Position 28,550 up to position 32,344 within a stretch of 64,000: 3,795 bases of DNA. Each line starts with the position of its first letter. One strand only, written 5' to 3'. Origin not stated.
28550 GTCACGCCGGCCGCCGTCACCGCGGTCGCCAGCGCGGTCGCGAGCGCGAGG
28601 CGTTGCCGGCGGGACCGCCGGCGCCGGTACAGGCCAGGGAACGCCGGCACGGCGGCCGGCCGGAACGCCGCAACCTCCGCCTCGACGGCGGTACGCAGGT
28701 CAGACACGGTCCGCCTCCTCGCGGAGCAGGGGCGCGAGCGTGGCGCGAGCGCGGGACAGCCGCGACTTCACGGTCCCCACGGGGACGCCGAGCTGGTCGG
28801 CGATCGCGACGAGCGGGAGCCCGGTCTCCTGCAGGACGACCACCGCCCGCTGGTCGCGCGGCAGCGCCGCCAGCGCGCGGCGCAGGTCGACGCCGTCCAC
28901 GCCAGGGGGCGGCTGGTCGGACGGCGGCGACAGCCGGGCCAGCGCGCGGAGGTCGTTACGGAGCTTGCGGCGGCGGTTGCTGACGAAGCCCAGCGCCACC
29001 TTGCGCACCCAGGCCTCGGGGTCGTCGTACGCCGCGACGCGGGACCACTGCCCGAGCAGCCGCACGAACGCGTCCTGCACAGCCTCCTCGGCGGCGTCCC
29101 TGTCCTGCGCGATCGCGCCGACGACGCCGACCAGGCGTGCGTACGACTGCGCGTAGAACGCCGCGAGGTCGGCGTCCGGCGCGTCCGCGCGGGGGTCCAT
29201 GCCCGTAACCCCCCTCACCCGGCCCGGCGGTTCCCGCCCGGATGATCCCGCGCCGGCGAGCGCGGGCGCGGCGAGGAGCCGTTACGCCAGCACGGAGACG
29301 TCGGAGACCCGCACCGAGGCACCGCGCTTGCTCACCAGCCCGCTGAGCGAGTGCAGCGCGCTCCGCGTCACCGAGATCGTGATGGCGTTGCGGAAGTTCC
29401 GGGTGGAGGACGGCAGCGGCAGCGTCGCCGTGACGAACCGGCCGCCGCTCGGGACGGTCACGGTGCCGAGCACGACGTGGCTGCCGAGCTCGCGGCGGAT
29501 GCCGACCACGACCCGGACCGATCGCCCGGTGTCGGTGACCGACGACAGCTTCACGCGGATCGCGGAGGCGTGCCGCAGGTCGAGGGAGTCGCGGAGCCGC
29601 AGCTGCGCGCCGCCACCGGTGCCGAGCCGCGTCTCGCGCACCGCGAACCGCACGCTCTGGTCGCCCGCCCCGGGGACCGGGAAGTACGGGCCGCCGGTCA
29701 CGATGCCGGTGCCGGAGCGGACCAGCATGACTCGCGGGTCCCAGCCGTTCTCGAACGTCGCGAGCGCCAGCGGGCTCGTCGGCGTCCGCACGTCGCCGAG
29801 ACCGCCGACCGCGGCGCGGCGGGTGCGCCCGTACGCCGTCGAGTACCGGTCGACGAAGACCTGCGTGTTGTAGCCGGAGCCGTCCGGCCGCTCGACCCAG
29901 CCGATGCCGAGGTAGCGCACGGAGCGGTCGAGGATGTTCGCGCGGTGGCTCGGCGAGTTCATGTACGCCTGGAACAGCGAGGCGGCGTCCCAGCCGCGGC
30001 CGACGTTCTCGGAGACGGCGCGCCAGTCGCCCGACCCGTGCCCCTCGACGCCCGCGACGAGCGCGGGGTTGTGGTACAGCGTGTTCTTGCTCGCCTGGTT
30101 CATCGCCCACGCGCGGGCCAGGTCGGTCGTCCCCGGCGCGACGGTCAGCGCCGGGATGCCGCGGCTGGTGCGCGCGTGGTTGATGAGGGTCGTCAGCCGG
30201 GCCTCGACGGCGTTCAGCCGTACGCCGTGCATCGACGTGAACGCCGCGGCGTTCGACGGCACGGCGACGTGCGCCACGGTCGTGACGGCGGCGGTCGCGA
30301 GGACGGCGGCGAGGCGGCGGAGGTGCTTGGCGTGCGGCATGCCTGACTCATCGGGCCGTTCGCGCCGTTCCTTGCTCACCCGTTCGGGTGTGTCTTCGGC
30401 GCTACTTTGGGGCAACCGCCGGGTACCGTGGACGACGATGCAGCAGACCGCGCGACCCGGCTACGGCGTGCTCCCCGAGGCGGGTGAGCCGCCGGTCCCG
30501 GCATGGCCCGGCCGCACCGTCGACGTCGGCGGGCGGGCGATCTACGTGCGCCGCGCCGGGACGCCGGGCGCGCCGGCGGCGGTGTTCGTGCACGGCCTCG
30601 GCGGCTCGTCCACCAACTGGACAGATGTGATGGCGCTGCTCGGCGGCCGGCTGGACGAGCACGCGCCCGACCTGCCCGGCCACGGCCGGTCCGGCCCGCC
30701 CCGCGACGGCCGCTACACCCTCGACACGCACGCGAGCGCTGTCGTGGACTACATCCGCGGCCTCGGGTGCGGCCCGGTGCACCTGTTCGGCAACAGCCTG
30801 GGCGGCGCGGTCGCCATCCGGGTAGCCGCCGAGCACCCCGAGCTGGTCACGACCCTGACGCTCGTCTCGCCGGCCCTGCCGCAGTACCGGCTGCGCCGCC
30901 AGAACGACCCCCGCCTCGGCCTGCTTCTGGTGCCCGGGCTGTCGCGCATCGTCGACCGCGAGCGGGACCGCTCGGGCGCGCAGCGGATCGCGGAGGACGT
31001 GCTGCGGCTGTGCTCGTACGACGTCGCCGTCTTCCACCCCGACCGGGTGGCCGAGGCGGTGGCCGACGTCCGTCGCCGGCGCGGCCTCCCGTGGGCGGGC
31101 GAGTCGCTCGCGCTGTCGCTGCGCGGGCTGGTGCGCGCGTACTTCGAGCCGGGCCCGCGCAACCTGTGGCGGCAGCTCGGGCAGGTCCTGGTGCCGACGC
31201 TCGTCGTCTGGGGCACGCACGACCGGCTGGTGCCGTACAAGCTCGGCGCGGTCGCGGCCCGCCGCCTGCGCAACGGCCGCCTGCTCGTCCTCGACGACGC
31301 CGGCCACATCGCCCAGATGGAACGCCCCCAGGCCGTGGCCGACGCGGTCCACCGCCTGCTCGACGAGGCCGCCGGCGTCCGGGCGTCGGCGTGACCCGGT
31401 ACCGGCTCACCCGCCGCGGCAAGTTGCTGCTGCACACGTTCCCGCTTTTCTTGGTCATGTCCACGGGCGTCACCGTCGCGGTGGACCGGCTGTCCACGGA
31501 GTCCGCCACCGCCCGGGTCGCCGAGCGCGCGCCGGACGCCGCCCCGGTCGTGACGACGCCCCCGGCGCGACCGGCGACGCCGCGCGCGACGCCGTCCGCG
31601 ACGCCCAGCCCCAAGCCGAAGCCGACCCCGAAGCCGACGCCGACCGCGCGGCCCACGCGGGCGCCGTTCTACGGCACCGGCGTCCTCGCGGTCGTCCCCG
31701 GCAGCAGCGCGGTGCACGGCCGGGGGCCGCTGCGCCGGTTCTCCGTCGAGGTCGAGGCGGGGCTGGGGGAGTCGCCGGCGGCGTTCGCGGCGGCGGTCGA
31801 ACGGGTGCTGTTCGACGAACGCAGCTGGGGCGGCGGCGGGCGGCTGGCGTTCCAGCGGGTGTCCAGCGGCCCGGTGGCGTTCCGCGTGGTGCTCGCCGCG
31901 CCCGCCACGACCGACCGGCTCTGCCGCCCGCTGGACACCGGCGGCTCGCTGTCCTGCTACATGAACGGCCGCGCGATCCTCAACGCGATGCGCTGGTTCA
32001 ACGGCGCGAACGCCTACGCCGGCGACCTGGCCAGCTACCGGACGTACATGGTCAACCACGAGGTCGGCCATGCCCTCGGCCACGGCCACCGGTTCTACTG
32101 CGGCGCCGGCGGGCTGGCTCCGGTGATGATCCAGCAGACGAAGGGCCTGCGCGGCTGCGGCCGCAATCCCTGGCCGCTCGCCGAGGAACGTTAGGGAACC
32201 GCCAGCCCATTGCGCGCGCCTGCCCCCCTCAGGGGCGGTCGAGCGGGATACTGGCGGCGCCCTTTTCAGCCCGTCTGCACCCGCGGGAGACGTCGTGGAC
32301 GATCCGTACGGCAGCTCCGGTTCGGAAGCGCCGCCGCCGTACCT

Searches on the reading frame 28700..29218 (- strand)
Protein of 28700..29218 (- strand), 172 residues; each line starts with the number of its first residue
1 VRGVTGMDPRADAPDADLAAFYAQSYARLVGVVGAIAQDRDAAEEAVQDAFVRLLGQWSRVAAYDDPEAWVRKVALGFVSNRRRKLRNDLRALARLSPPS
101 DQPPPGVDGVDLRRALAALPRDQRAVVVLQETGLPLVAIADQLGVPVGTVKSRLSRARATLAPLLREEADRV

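Call 50: search_protein_families(library=pfam, proteins=[window:28700-29218:-], max_evalue=0.001)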
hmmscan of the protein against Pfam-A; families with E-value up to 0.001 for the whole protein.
window:28700-29218:- (172 aa): 3 families
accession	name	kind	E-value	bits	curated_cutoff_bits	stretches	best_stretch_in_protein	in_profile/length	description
PF08281.18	Sigma70_r4_2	-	2e-14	53.4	25.7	1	111-161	3-54/54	Sigma-70, region 4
PF04545.22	Sigma70_r4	-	2.6e-08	33.7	24.1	1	115-161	1-48/50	Sigma-70, region 4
PF04542.20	Sigma70_r2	-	5.1e-07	29.8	24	1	22-87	2-69/71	Sigma-70 region 2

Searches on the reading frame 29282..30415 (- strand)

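Call 50: search_protein_families(library=pfam, proteins=[window:29282-30415:-], max_evalue=0.001)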
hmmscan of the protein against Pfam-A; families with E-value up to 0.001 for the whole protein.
window:29282-30415:- (377 aa): 1 family
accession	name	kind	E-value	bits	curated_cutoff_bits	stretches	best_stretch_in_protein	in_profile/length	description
PF00188.32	CAP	-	3.2e-12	47.8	21.1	1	77-186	3-116/117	Cysteine-rich secretory protein family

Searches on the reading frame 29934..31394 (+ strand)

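Call 50: search_protein_families(library=pfam, proteins=[window:29934-31394:+], max_evalue=0.001)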
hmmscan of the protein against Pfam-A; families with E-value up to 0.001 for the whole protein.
window:29934-31394:+ (486 aa): 4 families
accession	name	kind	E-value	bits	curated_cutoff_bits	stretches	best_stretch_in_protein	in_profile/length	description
PF00561.26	Abhydrolase_1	-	3.9e-32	112.3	25.8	1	217-465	4-245/245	alpha/beta hydrolase fold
PF12697.13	Abhydrolase_6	-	2.9e-27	97.2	26.3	1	217-471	2-217/217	Alpha/beta hydrolase family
PF12146.15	Hydrolase_4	-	1.7e-14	54.2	27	1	217-316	8-112/239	Serine aminopeptidase, S33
PF08386.16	Abhydrolase_4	-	5.6e-07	30.1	21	1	412-478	27-93/103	TAP-like protein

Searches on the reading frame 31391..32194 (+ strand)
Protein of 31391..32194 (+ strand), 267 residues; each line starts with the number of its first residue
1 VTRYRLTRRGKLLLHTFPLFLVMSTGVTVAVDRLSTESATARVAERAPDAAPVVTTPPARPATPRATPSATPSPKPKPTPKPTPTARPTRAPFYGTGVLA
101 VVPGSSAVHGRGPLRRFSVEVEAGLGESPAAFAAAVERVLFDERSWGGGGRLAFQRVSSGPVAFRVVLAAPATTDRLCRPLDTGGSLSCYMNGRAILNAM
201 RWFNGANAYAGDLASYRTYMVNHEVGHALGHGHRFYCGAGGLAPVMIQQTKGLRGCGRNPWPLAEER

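Call 50: search_protein_families(library=pfam, proteins=[window:31391-32194:+], max_evalue=0.001)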
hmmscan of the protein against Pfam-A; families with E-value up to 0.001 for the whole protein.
window:31391-32194:+ (267 aa): 1 family
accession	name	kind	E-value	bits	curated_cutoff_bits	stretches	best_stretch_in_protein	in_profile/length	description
PF11350.14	DUF3152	-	2e-38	132.5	25.1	1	94-253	10-177/206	Protein of unknown function (DUF3152)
